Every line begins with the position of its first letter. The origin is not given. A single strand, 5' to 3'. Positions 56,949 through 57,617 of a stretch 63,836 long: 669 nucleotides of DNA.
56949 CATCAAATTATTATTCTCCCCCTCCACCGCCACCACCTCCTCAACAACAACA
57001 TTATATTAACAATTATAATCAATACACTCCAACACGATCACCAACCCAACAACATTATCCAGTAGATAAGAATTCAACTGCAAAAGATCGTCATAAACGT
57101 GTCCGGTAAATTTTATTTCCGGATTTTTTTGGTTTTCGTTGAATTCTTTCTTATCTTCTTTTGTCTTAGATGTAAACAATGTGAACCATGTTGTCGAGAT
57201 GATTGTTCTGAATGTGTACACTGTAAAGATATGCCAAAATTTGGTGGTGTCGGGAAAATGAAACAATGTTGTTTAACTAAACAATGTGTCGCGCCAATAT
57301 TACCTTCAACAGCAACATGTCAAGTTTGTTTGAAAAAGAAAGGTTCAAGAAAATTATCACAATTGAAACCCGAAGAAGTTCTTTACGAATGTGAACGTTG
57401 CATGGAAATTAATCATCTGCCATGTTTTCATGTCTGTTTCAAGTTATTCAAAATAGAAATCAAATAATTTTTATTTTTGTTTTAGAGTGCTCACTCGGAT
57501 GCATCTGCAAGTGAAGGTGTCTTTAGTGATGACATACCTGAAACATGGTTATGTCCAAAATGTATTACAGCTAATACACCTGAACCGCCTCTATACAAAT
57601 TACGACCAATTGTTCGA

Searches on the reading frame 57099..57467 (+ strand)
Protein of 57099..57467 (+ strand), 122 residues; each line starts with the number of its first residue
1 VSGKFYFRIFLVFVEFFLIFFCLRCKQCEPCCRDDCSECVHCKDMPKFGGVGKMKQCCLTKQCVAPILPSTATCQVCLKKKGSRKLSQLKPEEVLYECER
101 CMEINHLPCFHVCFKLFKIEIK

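Call 61: search_protein_families(library=pfam, proteins=[window:57099-57467:+], max_evalue=0.001)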
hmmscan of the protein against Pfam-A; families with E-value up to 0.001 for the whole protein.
window:57099-57467:+ (122 aa): 1 family
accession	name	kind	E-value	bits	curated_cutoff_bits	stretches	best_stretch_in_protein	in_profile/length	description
PF02008.25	zf-CXXC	-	2.3e-07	31.1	26.5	1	24-63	8-48/48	CXXC zinc finger domain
